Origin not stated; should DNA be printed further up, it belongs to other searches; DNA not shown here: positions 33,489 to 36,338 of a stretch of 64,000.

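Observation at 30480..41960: Orphan VirB4-centred type-IV-secretion-like module without DNA-processing or mobility genes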

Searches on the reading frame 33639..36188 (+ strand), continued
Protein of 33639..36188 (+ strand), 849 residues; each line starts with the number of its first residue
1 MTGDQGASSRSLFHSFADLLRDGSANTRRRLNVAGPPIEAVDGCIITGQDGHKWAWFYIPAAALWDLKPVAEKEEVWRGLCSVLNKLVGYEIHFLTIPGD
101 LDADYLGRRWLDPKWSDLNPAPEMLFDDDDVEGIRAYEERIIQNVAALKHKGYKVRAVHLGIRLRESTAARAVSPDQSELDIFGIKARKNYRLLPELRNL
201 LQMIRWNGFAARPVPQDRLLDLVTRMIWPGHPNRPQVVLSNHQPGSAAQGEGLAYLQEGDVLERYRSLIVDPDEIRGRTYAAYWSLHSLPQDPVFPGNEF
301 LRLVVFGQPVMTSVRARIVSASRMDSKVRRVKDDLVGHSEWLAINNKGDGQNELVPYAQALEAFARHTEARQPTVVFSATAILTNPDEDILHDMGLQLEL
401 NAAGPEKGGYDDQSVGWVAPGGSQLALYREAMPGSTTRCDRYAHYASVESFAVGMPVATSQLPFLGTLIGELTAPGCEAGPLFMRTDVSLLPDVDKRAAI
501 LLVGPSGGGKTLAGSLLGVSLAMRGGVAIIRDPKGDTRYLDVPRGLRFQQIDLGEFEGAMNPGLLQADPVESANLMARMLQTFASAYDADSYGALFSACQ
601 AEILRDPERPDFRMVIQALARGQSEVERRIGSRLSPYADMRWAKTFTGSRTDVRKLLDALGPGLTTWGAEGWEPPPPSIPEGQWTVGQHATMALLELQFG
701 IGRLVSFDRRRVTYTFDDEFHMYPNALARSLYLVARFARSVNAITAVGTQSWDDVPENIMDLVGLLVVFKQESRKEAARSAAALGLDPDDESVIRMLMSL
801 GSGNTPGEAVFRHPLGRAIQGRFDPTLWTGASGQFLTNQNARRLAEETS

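Call 45: search_dna_similar(query=P0001, collection=plasmids, mode=protein, max_evalue=0.001, max_rows=25)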
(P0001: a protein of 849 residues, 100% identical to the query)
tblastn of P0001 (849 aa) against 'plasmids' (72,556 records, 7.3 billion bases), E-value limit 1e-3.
Records with a match: 375; places in all: 379; records where one place covers at least 80% of the query: 2.
Best place of each record, by identity: <60% 375.
By first word of the organism name: Enterococcus 140; Bacillus 106; Clostridium 79; Streptomyces 14; Paenibacillus 9; Staphylococcus 9; Nocardiopsis 3; Enterocloster 3; Nonomuraea 1; Clostridioides 1; and 10 more.
By predicted mobility (MOB-suite, as given by PLSDB): mobilizable 232; non-mobilizable 131; conjugative 12.
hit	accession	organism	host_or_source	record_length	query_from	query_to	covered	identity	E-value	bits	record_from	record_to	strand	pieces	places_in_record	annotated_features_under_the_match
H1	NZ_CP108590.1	Streptomyces phaeochromogenes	-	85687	34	766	86%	22.8%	3e-6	59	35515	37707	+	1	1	ATP-binding protein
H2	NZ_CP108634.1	Streptomyces sp. NBC_01136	-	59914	42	766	85%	22.1%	6e-7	61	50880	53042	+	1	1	ATP-binding protein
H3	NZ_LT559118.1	Nonomuraea gerenzanensis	-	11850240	256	818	66%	26.6%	4e-18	98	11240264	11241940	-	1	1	none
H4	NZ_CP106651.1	Streptomyces sp. GBA 94-10 4N24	Phakellia ventilabrum,sponge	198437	207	817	72%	23.1%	3e-6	59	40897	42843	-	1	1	ATP-binding protein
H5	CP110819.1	Streptomyces sp. GBA 94-10 4N24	pure culture,lab strain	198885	207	817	72%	23.1%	3e-6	59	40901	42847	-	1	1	putative ATP/GTP-binding protein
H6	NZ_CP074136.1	Nocardiopsis changdeensis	Whole organism,soil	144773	240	803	66%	24.9%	1e-15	90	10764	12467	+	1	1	ATP-binding protein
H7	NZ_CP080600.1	Nocardiopsis sp. MT53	Whole organism,soil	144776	240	803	66%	24.9%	1e-15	90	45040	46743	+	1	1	ATP-binding protein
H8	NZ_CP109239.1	Streptomyces albidoflavus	-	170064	207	817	72%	23.0%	1e-5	57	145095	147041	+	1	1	ATP-binding protein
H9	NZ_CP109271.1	Streptomyces albidoflavus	-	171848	207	817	72%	23.0%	1e-5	57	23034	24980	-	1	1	ATP-binding protein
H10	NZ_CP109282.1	Streptomyces albidoflavus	-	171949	207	817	72%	23.0%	1e-5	57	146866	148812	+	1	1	ATP-binding protein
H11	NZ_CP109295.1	Streptomyces albidoflavus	-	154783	207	817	72%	23.0%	2e-5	56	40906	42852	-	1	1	ATP-binding protein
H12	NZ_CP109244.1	Streptomyces albidoflavus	-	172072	207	817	72%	22.9%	1e-4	54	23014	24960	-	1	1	ATP-binding protein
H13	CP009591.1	Bacillus cereus G9241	Human clinical sample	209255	251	843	70%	23.3%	5e-13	81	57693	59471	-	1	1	none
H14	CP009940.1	Bacillus cereus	Homo sapiens,Human clinical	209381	251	843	70%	23.3%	5e-13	81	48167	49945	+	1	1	AAA-like domain protein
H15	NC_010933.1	Bacillus cereus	-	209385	251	843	70%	23.3%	5e-13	81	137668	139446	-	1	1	none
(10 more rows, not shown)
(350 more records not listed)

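Call 46: get_annotated_region(hit=H6, flank=12000)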
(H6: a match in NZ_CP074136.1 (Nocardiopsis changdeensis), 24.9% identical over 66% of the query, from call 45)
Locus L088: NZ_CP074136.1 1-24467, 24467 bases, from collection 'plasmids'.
description: Nocardiopsis changdeensis strain Mg02 plasmid unnamed4, complete sequence
organism: Nocardiopsis changdeensis (NCBI taxid 2831969)
taxonomy: Bacteria; Actinomycetota; Actinomycetes; Streptosporangiales; Nocardiopsaceae; Nocardiopsis; Nocardiopsis changdeensis
host: -; source: Whole organism,soil; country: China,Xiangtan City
typing (MOB-suite, as given by PLSDB): non-mobilizable
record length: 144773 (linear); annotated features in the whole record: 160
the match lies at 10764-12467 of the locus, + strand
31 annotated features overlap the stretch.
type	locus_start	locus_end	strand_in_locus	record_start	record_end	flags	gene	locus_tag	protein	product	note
CDS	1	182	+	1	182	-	-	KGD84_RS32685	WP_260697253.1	hypothetical protein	-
CDS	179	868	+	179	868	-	-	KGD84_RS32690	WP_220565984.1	PadR family transcriptional regulator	-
CDS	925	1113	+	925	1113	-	-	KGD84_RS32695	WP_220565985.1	hypothetical protein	-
CDS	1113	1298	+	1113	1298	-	-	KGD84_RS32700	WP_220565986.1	hypothetical protein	-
CDS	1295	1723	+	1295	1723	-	-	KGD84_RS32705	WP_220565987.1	hypothetical protein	-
CDS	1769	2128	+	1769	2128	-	-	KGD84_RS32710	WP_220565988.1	hypothetical protein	-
CDS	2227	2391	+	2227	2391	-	-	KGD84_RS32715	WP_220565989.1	hypothetical protein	-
CDS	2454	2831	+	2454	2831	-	-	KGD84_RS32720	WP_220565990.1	hypothetical protein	-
CDS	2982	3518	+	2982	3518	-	-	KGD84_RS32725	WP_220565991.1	hypothetical protein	-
CDS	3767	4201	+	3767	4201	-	-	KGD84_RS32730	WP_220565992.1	hypothetical protein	-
CDS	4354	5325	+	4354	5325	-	-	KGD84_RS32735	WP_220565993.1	DUF4192 domain-containing protein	-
CDS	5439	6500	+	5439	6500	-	-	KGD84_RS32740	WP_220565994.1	hypothetical protein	-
CDS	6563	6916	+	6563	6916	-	-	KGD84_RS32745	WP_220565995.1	hypothetical protein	-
CDS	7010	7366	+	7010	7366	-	-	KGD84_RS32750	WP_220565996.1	hypothetical protein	-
CDS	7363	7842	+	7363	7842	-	-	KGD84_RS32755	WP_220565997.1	hypothetical protein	-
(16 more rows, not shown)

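Call 47: get_annotated_region(hit=H3, flank=12000)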
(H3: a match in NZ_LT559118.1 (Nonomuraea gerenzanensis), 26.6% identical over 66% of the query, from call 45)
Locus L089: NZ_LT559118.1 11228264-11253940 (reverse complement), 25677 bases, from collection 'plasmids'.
description: Nonomuraea gerenzanensis isolate nono1 plasmid I, complete sequence
organism: Nonomuraea gerenzanensis (NCBI taxid 93944)
taxonomy: Bacteria; Actinomycetota; Actinomycetes; Streptosporangiales; Streptosporangiaceae; Nonomuraea; Nonomuraea gerenzanensis
host: -; source: -; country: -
typing (MOB-suite, as given by PLSDB): non-mobilizable
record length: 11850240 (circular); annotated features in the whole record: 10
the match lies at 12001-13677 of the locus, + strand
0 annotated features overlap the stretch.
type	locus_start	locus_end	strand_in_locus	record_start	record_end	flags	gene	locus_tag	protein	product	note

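Call 54: list_cluster_members(proteins=[L003:4611-5015:-, L003:18254-19495:-, L003:20659-22155:+, L003:1454-3466:-, L004:1035-2258:-, L004:4282-5697:-, L085:1195-2151:+, L085:2212-3240:-, L003:7019-8503:+, L086:16400-17854:+])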
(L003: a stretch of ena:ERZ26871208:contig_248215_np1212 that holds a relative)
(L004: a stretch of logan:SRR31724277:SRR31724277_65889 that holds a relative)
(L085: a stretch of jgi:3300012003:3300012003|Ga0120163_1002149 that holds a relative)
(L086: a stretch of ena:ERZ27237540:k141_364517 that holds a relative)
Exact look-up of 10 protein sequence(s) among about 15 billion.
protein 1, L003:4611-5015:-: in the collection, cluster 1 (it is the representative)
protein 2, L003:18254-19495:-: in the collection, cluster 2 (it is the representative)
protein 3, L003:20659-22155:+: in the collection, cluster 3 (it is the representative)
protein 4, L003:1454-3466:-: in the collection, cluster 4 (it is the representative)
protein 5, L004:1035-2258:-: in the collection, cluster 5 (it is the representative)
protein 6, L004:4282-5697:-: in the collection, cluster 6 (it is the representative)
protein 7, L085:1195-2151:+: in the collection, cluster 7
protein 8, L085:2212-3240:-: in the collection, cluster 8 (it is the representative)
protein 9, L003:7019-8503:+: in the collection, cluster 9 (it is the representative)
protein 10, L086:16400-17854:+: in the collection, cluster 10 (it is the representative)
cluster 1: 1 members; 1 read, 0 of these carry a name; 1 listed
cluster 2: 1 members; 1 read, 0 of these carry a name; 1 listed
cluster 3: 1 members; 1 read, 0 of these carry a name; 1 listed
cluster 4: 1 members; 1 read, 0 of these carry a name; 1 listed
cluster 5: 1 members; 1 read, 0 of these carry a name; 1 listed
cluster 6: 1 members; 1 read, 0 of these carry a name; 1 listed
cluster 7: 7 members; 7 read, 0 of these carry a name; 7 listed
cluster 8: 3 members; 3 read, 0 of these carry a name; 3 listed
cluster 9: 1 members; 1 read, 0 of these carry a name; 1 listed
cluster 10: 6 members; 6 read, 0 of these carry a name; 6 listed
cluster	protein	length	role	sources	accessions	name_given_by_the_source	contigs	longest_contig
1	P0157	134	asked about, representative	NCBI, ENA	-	-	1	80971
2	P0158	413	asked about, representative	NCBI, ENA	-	-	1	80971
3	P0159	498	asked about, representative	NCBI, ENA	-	-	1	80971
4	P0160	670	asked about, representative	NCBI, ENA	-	-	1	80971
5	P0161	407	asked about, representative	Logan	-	-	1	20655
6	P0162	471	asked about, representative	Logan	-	-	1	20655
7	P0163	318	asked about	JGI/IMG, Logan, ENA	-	-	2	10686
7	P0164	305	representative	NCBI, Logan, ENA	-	-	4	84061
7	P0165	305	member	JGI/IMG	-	-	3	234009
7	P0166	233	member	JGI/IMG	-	-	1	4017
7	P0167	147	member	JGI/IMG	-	-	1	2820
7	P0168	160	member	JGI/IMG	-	-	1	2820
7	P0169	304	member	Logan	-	-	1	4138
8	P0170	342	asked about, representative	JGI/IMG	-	-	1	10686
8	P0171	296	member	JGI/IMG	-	-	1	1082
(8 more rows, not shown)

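Call 55: find_homologous_proteins(query=P0161, max_evalue=1e-30)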
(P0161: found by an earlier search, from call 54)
Query P0161 (407 aa): 8000 proteins with E <= 1e-30 among 8000 candidates; the best 120 are listed.
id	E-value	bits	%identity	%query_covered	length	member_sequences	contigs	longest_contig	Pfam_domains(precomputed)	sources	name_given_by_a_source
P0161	3.2e-267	904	100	100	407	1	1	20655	PF00162.25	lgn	-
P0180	1.2e-213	728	80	100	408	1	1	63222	PF00162.25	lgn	-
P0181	7.0e-211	718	79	100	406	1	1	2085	PF00162.25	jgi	jgi:phosphoglycerate kinase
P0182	5.9e-207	706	77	100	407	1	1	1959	PF00162.25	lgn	-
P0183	3.1e-206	703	77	100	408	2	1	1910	PF00162.25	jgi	jgi:phosphoglycerate kinase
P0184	2.6e-203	694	76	100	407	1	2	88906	PF00162.25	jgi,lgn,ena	-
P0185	5.0e-203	693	77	100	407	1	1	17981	PF00162.25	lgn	-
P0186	5.8e-202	689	75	100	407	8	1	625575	PF00162.25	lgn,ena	-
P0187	1.2e-199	682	74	100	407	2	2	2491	PF00162.25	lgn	-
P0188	2.4e-199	681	76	100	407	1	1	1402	PF00162.25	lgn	-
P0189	2.7e-199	680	76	100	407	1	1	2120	PF00162.25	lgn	-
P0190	4.8e-199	680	74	100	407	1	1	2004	PF00162.25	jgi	jgi:3-phosphoglycerate kinase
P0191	2.2e-197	674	75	100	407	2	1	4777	PF00162.25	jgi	jgi:phosphoglycerate kinase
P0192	1.7e-194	665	75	100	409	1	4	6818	PF00162.25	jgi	jgi:phosphoglycerate kinase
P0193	3.7e-193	660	74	100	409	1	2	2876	PF00162.25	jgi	jgi:phosphoglycerate kinase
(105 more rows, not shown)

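Call 56: find_encoding_contigs(protein=P0159, flank=10000, max_places=1)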
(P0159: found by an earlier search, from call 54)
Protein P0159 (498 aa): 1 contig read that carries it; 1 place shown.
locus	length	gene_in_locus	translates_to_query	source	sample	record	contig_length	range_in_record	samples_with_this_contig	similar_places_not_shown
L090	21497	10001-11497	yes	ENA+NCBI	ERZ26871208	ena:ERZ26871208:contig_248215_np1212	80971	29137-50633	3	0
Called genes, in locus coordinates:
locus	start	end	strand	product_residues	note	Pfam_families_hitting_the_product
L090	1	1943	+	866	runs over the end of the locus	PF12846:AAA_10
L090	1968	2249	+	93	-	-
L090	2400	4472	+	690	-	-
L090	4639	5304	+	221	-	-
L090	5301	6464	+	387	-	-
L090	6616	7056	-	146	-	-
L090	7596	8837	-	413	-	PF04545:Sigma70_r4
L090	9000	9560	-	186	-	PF00652:Ricin_B_lectin, PF24562:CysR_MRC2_N (weak)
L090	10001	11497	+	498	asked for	PF00150:Cellulase, PF26410:GH5_mannosidase (faint)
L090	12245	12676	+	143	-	-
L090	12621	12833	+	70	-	-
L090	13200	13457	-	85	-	PF15738:YafQ_toxin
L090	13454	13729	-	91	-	PF04221:RelB (weak)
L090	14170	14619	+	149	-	PF01548:DEDD_Tnp_IS110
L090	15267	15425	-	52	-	-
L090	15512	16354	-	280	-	-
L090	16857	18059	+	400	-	-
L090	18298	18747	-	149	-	-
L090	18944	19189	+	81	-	PF04014:MazE_antitoxin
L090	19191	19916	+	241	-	PF00005:ABC_tran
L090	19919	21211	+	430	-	PF12704:MacB_PCD, PF02687:FtsX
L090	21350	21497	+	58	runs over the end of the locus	-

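Call 58: find_homologous_proteins(query=L090:19919-21211:+, max_evalue=1e-20)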
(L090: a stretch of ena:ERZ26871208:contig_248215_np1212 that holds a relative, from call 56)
Query L090:19919-21211:+ (430 aa): 4289 proteins with E <= 1e-20 among 8000 candidates; the best 120 are listed.
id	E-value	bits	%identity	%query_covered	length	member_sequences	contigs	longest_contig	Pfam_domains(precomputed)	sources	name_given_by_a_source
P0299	1.1e-268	909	100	100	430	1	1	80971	PF02687.28,PF12704.15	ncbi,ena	-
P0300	7.9e-202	689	77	100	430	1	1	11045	PF02687.28,PF12704.15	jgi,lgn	jgi:putative ABC transport system permease protein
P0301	3.8e-201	686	76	100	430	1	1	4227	PF02687.28,PF12704.15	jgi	jgi:putative ABC transport system permease protein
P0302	7.5e-197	672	73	100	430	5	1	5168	PF02687.28,PF12704.15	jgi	jgi:putative ABC transport system permease protein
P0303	2.8e-193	661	74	100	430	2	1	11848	PF02687.28,PF12704.15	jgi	jgi:putative ABC transport system permease protein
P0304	1.1e-192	659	72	100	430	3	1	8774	PF02687.28,PF12704.15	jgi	jgi:putative ABC transport system permease protein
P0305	1.9e-189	648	71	100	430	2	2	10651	PF02687.28,PF12704.15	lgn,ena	-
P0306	1.2e-188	645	73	100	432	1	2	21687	PF02687.28,PF12704.15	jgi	jgi:putative ABC transport system permease protein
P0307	3.6e-187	640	71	100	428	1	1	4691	PF02687.28,PF12704.15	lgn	-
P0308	5.8e-181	620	68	100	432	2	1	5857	PF02687.28,PF12704.15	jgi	jgi:putative ABC transport system permease protein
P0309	4.2e-180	617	68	100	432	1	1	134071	PF02687.28,PF12704.15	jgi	jgi:putative ABC transport system permease protein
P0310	5.0e-177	607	69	100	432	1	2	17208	PF02687.28,PF12704.15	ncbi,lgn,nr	ncbi:MAG TPA: ABC transporter permease [Candidatus Saccharimonadia bacterium]|nr:ABC transporter per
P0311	3.4e-175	601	71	92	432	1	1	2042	PF02687.28,PF12704.15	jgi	jgi:putative ABC transport system permease protein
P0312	5.4e-174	597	68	100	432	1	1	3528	PF02687.28,PF12704.15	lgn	-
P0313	6.1e-171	587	67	100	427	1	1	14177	PF02687.28,PF12704.15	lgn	-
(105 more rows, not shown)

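Call 70: search_protein_families(library=phrogs, proteins=[window:33639-36188:+], max_evalue=0.01)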
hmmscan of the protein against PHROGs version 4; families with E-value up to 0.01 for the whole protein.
window:33639-36188:+ (849 aa): 2 families
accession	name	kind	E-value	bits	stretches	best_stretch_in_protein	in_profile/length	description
phrog_24614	-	unknown function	1.2e-09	37.8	1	278-536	250-503/815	-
phrog_2666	-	head and packaging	2e-05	24.4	0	713-804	423-506/555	terminase large subunit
